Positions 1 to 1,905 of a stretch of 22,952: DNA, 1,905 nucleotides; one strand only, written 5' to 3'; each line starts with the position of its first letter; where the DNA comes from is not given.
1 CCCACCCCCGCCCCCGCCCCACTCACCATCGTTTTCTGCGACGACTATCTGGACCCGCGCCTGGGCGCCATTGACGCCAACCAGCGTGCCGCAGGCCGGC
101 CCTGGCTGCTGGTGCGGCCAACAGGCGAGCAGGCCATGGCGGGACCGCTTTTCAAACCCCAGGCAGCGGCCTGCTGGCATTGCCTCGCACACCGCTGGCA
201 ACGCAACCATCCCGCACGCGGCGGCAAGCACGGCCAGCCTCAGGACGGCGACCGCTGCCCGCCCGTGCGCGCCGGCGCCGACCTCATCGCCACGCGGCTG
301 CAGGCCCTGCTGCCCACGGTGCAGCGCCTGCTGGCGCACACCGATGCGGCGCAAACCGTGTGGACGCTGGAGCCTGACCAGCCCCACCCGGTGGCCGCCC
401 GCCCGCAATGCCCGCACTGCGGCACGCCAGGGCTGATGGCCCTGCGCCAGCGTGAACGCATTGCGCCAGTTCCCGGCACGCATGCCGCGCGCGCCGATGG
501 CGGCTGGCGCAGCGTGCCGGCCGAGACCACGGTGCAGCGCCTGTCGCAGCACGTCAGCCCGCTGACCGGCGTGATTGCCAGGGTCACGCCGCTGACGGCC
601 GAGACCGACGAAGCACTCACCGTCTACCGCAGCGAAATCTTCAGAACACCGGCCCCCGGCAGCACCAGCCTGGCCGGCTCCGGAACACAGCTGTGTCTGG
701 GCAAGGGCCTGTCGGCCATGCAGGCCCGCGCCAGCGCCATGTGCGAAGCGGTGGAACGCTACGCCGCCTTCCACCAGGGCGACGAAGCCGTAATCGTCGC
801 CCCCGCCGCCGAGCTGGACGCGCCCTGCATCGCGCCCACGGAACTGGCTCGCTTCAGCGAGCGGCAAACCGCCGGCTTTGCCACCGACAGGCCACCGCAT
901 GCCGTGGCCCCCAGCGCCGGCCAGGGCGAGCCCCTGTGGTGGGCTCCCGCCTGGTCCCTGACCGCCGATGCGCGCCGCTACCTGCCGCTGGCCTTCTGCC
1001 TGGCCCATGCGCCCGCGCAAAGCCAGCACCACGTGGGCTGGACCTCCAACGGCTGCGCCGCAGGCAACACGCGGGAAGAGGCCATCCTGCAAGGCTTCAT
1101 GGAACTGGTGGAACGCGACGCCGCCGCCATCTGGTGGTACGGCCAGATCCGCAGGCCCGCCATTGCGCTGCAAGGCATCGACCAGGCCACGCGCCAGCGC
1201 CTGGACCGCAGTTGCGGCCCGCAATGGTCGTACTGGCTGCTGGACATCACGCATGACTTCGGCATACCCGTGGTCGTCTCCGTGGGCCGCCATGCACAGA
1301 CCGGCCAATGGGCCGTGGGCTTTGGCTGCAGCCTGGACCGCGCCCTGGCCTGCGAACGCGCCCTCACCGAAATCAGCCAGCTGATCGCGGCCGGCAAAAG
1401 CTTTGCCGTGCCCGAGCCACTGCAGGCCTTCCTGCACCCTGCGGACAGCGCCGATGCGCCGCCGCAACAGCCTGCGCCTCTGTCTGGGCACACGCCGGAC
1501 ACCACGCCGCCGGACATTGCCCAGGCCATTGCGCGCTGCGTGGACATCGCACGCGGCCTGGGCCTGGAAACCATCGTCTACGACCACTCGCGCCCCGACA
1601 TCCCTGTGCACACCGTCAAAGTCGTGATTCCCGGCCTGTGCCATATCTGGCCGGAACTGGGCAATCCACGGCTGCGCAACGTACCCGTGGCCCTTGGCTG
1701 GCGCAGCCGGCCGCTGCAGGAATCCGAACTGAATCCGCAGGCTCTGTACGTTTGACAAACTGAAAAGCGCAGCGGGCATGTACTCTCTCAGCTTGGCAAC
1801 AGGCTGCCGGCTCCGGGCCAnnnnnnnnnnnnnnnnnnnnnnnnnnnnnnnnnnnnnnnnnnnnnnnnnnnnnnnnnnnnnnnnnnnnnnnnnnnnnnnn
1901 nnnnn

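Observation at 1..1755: Edge of a TOMM-type RiPP cluster: fused E1-like/YcaO cyclodehydratase running off the window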

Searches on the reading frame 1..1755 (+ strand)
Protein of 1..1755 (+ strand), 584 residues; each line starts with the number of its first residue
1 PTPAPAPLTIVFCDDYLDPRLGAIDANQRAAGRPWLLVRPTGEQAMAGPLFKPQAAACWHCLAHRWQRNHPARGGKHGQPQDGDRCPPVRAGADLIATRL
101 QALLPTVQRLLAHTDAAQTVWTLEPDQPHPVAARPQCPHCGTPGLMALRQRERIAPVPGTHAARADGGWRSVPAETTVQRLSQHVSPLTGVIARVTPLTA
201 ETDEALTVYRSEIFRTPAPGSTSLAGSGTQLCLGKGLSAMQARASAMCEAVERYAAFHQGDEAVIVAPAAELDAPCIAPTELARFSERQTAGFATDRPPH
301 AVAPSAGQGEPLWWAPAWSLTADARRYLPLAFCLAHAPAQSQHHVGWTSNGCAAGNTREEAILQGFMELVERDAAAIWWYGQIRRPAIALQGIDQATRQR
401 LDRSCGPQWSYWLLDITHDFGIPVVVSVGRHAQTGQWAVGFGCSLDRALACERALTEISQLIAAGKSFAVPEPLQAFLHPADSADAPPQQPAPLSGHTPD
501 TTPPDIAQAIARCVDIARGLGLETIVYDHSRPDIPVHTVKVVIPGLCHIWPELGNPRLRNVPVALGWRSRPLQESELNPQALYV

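Call 5: search_protein_families(library=ncbifam, proteins=[window:1-1755:+], max_evalue=0.01)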
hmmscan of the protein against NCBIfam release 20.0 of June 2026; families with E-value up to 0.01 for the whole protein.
window:1-1755:+ (584 aa): 5 families
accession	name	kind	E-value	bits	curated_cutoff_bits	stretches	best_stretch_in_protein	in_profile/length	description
TIGR03604.1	TOMM_cyclo_SagD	subfamily_domain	1.2e-63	215.3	219.25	1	234-580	1-372/377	thiazole/oxazole-forming peptide maturase, SagD family component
TIGR03266.1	methan_mark_1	equivalog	2.4e-30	105.8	365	1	229-461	52-268/376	YcaO-related McrA-glycine thioamidation protein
TIGR03882.1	cyclo_dehyd_2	equivalog_domain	1e-27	97.4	36.9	1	33-192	1-164/164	TOMM precursor leader peptide-binding protein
TIGR00702.1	TIGR00702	domain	2.4e-25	89.4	75.65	1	231-460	50-267/377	YcaO-type kinase domain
NF040716.1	YcaO_for_S12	equivalog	0.00031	19.3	700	0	347-373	175-201/571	30S ribosomal protein S12 methylthiotransferase accessory factor YcaO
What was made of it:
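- On Fused E1-like/YcaO azoline-forming cyclodehydratase (TOMM 'CD' fusion, LynD/PatD type): TIGR03882 at 97.4 bits against a cutoff of 36.9 (call 5).
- On Thioamide-forming YcaO (TfuA-associated / McrA type): TIGR03266 scores 105.8 bits against a cutoff of 365 (call 5).
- On E. coli-type YcaO (RimO/S12 accessory factor): 19.3 bits against a cutoff of 700 (call 5).
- Checked: TIGR03604 (SagD) scores 215.3 bits, just under its cutoff of 219.25 (call 5).
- The thioamidation model TIGR03266 gives a partial match of 105.8 bits (call 5). TIGR03266 scores far below its cutoff of 365 (call 5). NF040716 (YcaO_for_S12) scores 19.3 bits against a cutoff of 700 (call 5).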

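Call 6: search_protein_families(library=pfam, proteins=[window:1-1755:+], max_evalue=0.01)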
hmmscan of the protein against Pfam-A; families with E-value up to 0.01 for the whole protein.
window:1-1755:+ (584 aa): 1 family
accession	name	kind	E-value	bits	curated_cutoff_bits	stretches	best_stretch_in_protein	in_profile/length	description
PF02624.21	YcaO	-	4.2e-81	273.2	25.7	1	234-546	2-324/325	YcaO cyclodehydratase, ATP-ad Mg2+-binding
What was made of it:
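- On Fused E1-like/YcaO azoline-forming cyclodehydratase (TOMM 'CD' fusion, LynD/PatD type): PF02624 at 273 bits, E=4.2e-81 (call 6).
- Checked: Pfam YcaO (PF02624) matches aa 234-546 at E=4.2e-81, 273 bits (call 6).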

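Call 33: find_homologous_proteins(query=window:1-1752:+, max_evalue=1e-20)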
Query window:1-1752:+ (584 aa): 3700 proteins with E <= 1e-20 among 8000 candidates; the best 120 are listed.
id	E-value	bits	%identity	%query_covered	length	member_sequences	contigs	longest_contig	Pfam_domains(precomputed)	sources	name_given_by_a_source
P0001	0.0e+0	1313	97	100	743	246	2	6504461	PF02624.22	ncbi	ncbi:TOMM precursor leader peptide-binding protein [Delftia acidovorans]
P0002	0.0e+0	1247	94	99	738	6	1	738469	PF02624.22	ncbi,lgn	ncbi:MAG: TOMM precursor leader peptide-binding protein [Delftia tsuruhatensis]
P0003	0.0e+0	1206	91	99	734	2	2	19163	PF02624.22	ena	-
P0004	0.0e+0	1189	89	100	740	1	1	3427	PF02624.22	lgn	-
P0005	0.0e+0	1187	89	99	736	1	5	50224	PF02624.22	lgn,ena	-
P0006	0.0e+0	1184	89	99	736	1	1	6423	PF02624.22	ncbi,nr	ncbi:MAG: hypothetical protein GAK34_01821 [Delftia tsuruhatensis]|nr:MAG: hypothetical protein GAK3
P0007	0.0e+0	1182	89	99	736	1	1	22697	PF02624.22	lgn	-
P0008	0.0e+0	1181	89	99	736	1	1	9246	PF02624.22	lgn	-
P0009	0.0e+0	1181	89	99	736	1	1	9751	PF02624.22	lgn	-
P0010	0.0e+0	1180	89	99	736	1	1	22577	PF02624.22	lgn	-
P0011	0.0e+0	1179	89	99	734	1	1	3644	PF02624.22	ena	-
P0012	0.0e+0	1179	89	99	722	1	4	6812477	PF02624.22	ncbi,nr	ncbi:TOMM precursor leader peptide-binding protein [Delftia tsuruhatensis]|nr:TOMM precursor leader 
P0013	0.0e+0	1179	89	99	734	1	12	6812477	PF02624.22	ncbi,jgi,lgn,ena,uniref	ncbi:TOMM precursor leader peptide-binding protein [Delftia tsuruhatensis]|uniref:TOMM precursor lea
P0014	0.0e+0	1178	89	99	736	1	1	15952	PF02624.22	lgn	-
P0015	0.0e+0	1178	89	99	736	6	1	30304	PF02624.22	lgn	-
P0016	0.0e+0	1178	89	99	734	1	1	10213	PF02624.22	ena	-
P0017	0.0e+0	1176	89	100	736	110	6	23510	PF02624.22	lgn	-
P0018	0.0e+0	1175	89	100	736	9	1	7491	PF02624.22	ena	-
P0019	0.0e+0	1169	88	99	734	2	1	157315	PF02624.22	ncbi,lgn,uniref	ncbi:TOMM precursor leader peptide-binding protein [Delftia sp. WSY_7]|uniref:TOMM precursor leader 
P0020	7.6e-278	941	73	99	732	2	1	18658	PF02624.22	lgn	-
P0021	7.5e-272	922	72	99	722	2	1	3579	PF02624.22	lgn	-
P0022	2.3e-270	917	72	100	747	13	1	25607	PF02624.22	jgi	jgi:ribosomal protein S12 methylthiotransferase accessory factor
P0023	1.9e-263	894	69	100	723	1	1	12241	PF02624.22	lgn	-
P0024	9.8e-258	875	68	99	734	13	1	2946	PF02624.22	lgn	-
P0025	4.1e-255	866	70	99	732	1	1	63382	PF02624.22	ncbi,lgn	-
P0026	3.1e-254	863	68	99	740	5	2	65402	PF02624.22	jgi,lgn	-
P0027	6.0e-254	862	68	99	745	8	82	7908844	PF02624.22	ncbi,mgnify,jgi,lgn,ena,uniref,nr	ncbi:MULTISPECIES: TOMM precursor leader peptide-binding protein [Variovorax]|mgnify:CR=1 FL=1|jgi:o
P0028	2.9e-252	857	68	99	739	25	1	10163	PF02624.22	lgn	-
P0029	3.7e-252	857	67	100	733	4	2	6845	PF02624.22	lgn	-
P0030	3.5e-250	850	68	99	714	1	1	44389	PF02624.22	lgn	-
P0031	1.8e-248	844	66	100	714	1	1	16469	PF02624.22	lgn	-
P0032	1.8e-248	844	67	99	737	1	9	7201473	PF02624.22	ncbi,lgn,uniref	ncbi:TOMM precursor leader peptide-binding protein [Variovorax sp. W6]|uniref:TOMM precursor leader 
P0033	2.0e-247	841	66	100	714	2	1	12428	PF02624.22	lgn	-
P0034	4.2e-247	840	66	100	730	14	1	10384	PF02624.22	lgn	-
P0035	1.2e-245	835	66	99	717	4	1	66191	PF02624.22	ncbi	-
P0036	1.8e-245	834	67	99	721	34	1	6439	PF02624.22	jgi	jgi:ribosomal protein S12 methylthiotransferase accessory factor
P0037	1.2e-244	832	66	99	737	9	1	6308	PF02624.22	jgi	jgi:ribosomal protein S12 methylthiotransferase accessory factor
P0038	6.7e-244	829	66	100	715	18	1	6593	PF02624.22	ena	-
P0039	3.8e-243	827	66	99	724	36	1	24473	PF02624.22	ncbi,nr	ncbi:bacteriocin biosynthesis cyclodehydratase domain containing protein [Variovorax sp. CF313]|nr:b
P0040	1.9e-242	824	65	100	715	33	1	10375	PF02624.22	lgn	-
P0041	2.3e-241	821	65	99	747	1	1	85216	PF02624.22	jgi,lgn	jgi:ribosomal protein S12 methylthiotransferase accessory factor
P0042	4.0e-239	813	65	100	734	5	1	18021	PF02624.22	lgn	-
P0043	2.7e-238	811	64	100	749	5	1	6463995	PF02624.22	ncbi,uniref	ncbi:TOMM precursor leader peptide-binding protein [Variovorax sp. UC74_104]|uniref:TOMM precursor l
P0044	1.6e-232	792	64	99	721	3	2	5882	PF02624.22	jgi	-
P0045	6.5e-230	783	62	100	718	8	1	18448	PF02624.22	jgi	jgi:ribosomal protein S12 methylthiotransferase accessory factor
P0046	1.8e-228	778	63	99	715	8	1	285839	PF02624.22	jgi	jgi:bacteriocin biosynthesis cyclodehydratase domain-containing protein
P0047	1.4e-227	775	64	99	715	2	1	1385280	PF02624.22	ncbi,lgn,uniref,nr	ncbi:TOMM precursor leader peptide-binding protein [Variovorax sp. IB41]|uniref:TOMM precursor leade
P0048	2.7e-226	771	63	99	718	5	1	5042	PF02624.22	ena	-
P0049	7.3e-226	770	63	99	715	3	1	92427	PF02624.22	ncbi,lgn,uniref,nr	ncbi:cyclodehydratase [Variovorax paradoxus]|uniref:Cyclodehydratase n=2 Tax=Variovorax paradoxus Ta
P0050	3.4e-224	764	62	99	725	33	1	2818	PF02624.22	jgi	-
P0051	4.6e-223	760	63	99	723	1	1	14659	PF02624.22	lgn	-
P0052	2.5e-222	758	62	99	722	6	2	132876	PF02624.22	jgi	jgi:bacteriocin biosynthesis cyclodehydratase domain-containing protein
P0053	3.2e-222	758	61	99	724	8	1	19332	PF02624.22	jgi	-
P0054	4.0e-222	757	60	99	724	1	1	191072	PF02624.22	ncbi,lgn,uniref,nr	ncbi:cyclodehydratase [Variovorax sp. Root318D1]|uniref:TOMM precursor leader peptide-binding protei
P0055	5.3e-222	757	61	99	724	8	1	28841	PF02624.22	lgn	-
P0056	4.0e-220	751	61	99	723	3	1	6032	PF02624.22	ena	-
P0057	6.0e-220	750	60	99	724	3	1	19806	PF02624.22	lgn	-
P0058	1.6e-218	745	60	99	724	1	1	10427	PF02624.22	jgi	jgi:bacteriocin biosynthesis cyclodehydratase domain-containing protein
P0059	9.5e-217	740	60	99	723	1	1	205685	PF02624.22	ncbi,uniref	ncbi:TOMM precursor leader peptide-binding protein [Variovorax sp. GB1P17]|uniref:TOMM precursor lea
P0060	2.8e-216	738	59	99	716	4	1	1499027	PF02624.22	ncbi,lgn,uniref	ncbi:TOMM precursor leader peptide-binding protein [Variovorax sp. VaC1]|uniref:TOMM precursor leade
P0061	3.0e-209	715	59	99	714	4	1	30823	PF02624.22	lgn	-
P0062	6.7e-209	714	59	99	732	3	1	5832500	PF02624.22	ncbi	ncbi:TOMM precursor leader peptide-binding protein [Xylophilus sp. GW821-FHT01B05]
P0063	1.1e-202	693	88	59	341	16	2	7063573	PF02624.22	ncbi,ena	ncbi:YcaO-like family protein [Delftia tsuruhatensis]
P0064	3.1e-198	678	58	99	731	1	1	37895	PF02624.22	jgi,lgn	-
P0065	2.7e-187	642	55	100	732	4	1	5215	PF02624.22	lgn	-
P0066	2.1e-170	587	52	100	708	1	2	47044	PF02624.22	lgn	-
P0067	1.8e-164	567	63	71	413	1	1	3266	PF02624.22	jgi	jgi:ribosomal protein S12 methylthiotransferase accessory factor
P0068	4.8e-164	566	52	100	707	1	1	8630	PF02624.22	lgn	-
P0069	3.2e-154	533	48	99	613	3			PF02624.22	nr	nr:TOMM precursor leader peptide-binding protein [Curvibacter sp. CHRR-16]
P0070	7.7e-144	499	43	99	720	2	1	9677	PF02624.22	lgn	-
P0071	9.1e-144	499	47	99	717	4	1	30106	PF02624.22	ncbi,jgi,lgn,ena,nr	ncbi:MAG: TOMM precursor leader peptide-binding protein [Curvibacter sp.]|nr:TOMM precursor leader p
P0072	1.3e-143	498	49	99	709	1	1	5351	PF02624.22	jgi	jgi:ribosomal protein S12 methylthiotransferase accessory factor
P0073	2.1e-143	497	52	85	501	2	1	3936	PF02624.22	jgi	jgi:ribosomal protein S12 methylthiotransferase accessory factor YcaO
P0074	9.2e-143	495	47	100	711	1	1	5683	PF02624.22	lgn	-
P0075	1.1e-141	492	45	98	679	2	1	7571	PF02624.22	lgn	-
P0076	1.0e-139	485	47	99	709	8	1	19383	PF02624.22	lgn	-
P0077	2.6e-139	484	43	99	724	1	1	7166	PF02624.22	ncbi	-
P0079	7.9e-137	476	41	99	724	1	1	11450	PF02624.22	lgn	-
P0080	1.5e-136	475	39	99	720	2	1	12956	PF02624.22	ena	-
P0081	1.6e-136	475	44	99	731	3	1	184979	PF02624.22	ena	-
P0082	2.2e-134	468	42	99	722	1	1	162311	PF02624.22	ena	-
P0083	2.8e-134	467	42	99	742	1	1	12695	PF02624.22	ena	-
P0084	1.4e-133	465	46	99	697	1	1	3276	PF02624.22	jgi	jgi:oxazoline/thiazoline synthase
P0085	2.2e-133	464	44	99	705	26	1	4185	PF02624.22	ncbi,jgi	ncbi:MAG: hypothetical protein RI925_600 [Pseudomonadota bacterium]|jgi:ribosomal protein S12 methyl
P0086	6.1e-133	463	40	99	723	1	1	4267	PF02624.22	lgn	-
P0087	7.6e-132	459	39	99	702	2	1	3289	PF02624.22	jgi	-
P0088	9.2e-132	459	42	100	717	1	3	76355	PF02624.22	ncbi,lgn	-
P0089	2.9e-131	457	44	99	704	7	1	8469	PF02624.22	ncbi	-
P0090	3.3e-130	454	48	99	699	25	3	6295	PF02624.22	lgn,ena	-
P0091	3.4e-130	454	39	99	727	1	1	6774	PF02624.22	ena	-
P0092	4.6e-130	453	39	98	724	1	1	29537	PF02624.22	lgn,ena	-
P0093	5.1e-130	453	44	99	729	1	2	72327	PF02624.22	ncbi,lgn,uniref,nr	ncbi:TOMM precursor leader peptide-binding protein [Paracidovorax anthurii]|uniref:Ribosomal protein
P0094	2.0e-129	451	39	99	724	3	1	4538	PF02624.22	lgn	-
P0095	3.4e-129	450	43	99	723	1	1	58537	PF02624.22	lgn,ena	-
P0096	3.0e-128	447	44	98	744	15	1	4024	PF02624.22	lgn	-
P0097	5.1e-128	447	44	98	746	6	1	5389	PF02624.22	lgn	-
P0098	4.0e-127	444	44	99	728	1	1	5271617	PF02624.22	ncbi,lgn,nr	ncbi:TOMM precursor leader peptide-binding protein [Acidovorax sp. NCPPB 2350]|nr:TOMM precursor lea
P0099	1.0e-126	442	46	100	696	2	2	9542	PF02624.22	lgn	-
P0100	6.7e-126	440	39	99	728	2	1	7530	PF02624.22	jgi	-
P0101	2.0e-125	438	45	99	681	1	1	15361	PF02624.22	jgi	jgi:bacteriocin biosynthesis cyclodehydratase domain-containing protein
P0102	1.4e-124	435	42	99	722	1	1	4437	PF02624.22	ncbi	-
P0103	1.7e-124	435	39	99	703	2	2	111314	PF02624.22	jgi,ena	-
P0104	3.2e-124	434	45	99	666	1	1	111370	PF02624.22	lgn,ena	-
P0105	1.1e-123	432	38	99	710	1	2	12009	PF02624.22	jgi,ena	-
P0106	3.3e-123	431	44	99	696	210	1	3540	PF02624.22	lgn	-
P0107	4.4e-123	430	45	98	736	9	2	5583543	PF02624.22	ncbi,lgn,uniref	ncbi:TOMM precursor leader peptide-binding protein [Acidovorax sacchari]|uniref:TOMM precursor leade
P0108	8.4e-122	426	39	100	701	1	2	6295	PF02624.22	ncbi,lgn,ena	-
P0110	1.3e-120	422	43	99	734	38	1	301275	PF02624.22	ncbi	-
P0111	1.4e-120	422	38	99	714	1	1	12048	PF02624.22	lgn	-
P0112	3.3e-119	417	39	99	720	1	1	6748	PF02624.22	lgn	-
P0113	1.0e-118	416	37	99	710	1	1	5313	PF02624.22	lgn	-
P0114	5.3e-118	413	37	98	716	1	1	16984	PF02624.22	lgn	-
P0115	2.0e-117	412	42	99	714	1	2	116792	PF02624.22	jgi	jgi:bacteriocin biosynthesis cyclodehydratase domain-containing protein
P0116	3.4e-116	407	37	99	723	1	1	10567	PF02624.22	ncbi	-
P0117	3.8e-116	407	38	99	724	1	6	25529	PF02624.22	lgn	-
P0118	4.4e-116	407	38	99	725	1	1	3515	PF02624.22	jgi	-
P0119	7.0e-116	406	39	98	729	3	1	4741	PF02624.22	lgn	-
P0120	1.7e-114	402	38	99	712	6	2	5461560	PF02624.22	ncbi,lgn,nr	ncbi:TOMM precursor leader peptide-binding protein [Aquimarina sp. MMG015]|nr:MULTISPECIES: TOMM pre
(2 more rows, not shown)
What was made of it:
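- Checked: Full-length orthologues are 722-749 aa (call 33).
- JGI names several homologues 'ribosomal protein S12 methylthiotransferase accessory factor' (call 33).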

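Call 34: find_encoding_contigs(protein=P0001, flank=10000, max_places=3)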
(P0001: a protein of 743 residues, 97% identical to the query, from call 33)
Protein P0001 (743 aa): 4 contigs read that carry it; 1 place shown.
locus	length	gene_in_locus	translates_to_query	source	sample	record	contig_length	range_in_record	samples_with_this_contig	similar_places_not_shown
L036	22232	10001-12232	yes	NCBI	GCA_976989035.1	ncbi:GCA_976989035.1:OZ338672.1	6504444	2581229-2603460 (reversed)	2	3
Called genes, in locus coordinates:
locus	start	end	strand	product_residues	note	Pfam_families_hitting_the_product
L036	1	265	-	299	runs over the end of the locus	PF00126:HTH_1, PF03466:LysR_substrate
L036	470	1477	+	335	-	PF03401:TctC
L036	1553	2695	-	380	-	PF01168:Ala_racemase_N, PF14031:D-ser_dehydrat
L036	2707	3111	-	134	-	PF04828:GFA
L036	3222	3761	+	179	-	PF21820:DUF6886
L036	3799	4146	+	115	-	PF01451:LMWPc (faint)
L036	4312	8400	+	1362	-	PF00069:Pkinase, PF07714:PK_Tyr_Ser-Thr, PF00211:Guanylate_cyc, PF13191:AAA_16, PF24883:NPHP3_N (faint), PF07719:TPR_2 (faint)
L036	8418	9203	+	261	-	PF27793:RNP_Burkhold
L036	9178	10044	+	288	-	PF04072:LCM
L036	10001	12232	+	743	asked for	PF02624:YcaO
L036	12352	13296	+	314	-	PF00498:FHA, PF16697:Yop-YscD_cpl (faint)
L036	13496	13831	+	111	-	-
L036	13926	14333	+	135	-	PF04828:GFA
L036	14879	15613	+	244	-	PF13545:HTH_Crp_2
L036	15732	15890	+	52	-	PF11752:DUF3309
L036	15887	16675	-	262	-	PF00990:GGDEF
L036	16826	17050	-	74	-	PF13441:Gly-zipper_YMGG, PF05433:Rick_17kDa_Anti (weak)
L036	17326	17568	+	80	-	-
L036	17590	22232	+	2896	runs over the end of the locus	PF10091:Glycoamylase, PF06165:GH94_b-supersand, PF17167:Glyco_hydro_94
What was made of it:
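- On Thioamide-forming YcaO (TfuA-associated / McrA type): No TfuA among the neighbours (call 34).
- No protease is encoded in the cassette (call 34). No TfuA-type partner is among the neighbouring genes (call 34). No protease, ABC exporter or immunity gene lies within 10 kb (call 34). The protein has an E1-like fusion domain and a dedicated precursor next door (calls 5, 34).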

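Call 37: find_homologous_proteins(query=L036:8418-9200:+, max_evalue=0.001)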
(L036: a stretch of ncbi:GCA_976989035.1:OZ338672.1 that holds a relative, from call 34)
Query L036:8418-9200:+ (261 aa): 102 proteins with E <= 0.001 among 1885 candidates.
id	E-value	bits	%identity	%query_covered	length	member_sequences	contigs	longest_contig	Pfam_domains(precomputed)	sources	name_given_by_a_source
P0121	2.1e-174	596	98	100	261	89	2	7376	PF27793.1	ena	-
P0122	6.9e-146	503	83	100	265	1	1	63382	PF27793.1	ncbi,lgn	-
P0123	4.6e-145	500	83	100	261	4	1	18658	PF27793.1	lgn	-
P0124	7.6e-143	493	82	100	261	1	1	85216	PF27793.1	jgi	jgi:ribosomally synthesized peptide (two-chain TOMM family)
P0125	1.3e-140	486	79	100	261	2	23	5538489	PF27793.1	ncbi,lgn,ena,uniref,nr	ncbi:BMA_0021/BMA_0022 family TOMM bacteriocin [Delftia sp. PS-11]|uniref:BMA_0021/BMA_0022 family T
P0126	4.2e-131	454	76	100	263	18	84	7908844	PF27793.1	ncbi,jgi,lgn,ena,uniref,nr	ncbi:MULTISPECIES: BMA_0021/BMA_0022 family TOMM bacteriocin [Variovorax]|jgi:ribosomally synthesize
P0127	3.6e-130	451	79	100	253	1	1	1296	PF27793.1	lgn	-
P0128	4.0e-130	451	76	100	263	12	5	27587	PF27793.1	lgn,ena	-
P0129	2.4e-128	445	76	99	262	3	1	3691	PF27793.1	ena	-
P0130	2.7e-128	445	76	100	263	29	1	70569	PF27793.1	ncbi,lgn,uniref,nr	ncbi:BMA_0021/BMA_0022 family TOMM bacteriocin [Variovorax sp. CAN2819]|uniref:BMA_0021/BMA_0022 fam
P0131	4.1e-128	445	76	98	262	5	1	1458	PF27793.1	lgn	-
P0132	4.9e-128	444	75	100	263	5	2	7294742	PF27793.1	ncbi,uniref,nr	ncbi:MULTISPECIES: BMA_0021/BMA_0022 family TOMM bacteriocin [Variovorax]|uniref:BMA_0021/BMA_0022 f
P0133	7.7e-127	440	72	100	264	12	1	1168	PF27793.1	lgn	-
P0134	2.1e-125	436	74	99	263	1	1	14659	PF27793.1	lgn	-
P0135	2.6e-125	435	75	100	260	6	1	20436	PF27793.1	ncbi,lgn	ncbi:MAG TPA: BMA_0021/BMA_0022 family TOMM bacteriocin [Variovorax sp.]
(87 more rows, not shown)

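Call 41: search_solved_structures(query=L036:9178-10041:+, max_evalue=0.1)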
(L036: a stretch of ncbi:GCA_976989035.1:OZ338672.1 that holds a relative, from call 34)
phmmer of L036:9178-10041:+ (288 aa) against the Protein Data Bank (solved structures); distinct sequences matched with E-value up to 0.1: 2.
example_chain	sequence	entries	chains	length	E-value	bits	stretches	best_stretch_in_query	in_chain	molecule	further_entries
6fwx_A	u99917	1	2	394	0.0011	22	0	212-253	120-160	Titin,Titin,Titin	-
6sdb_A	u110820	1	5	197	0.048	16.6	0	212-253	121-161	Titin,Decorin,Titin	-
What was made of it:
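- Tried and rejected: Only spurious titin hits (call 41).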

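Call 53: predict_structure(alignment_id=A2)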
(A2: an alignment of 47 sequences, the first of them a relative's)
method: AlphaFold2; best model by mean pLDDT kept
length: 261 residues; sequences in the alignment: 47
mean_pLDDT: 87.5   pTM: 0.85
mean pLDDT of the five models: 87.5, 87.2, 86.6, 86.1, 85.9
residues with pLDDT >= 90: 181; 70-90: 41; 50-70: 20; < 50: 19
segments of 3 or more residues with pLDDT < 50: 1-4, 132-141
pLDDT, mean of each block of 10 residues (from residue 1): 54 91 98 98 97 95 95 84 92 98 97 91 65 42 70 97 98 95 97 92 98 97 97 95 89 58 41
secondary structure, 60 per line:
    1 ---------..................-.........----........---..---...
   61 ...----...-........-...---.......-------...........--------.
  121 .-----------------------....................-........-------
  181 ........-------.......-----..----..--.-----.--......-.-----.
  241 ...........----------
elements in order: H10-27 H29-37 H42-49 E58-63 E72-75 H76-79 E81-83 E87-93 H101-111 H145-164 H166-173 H181-188 E196-202 E227-232 H240-251
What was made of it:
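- AF2 models the body of the precursor with confidence (pLDDT 87.5, pTM 0.85), while roughly the last ten residues are modelled with low confidence (10-residue block means 58 and 41) (call 53).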
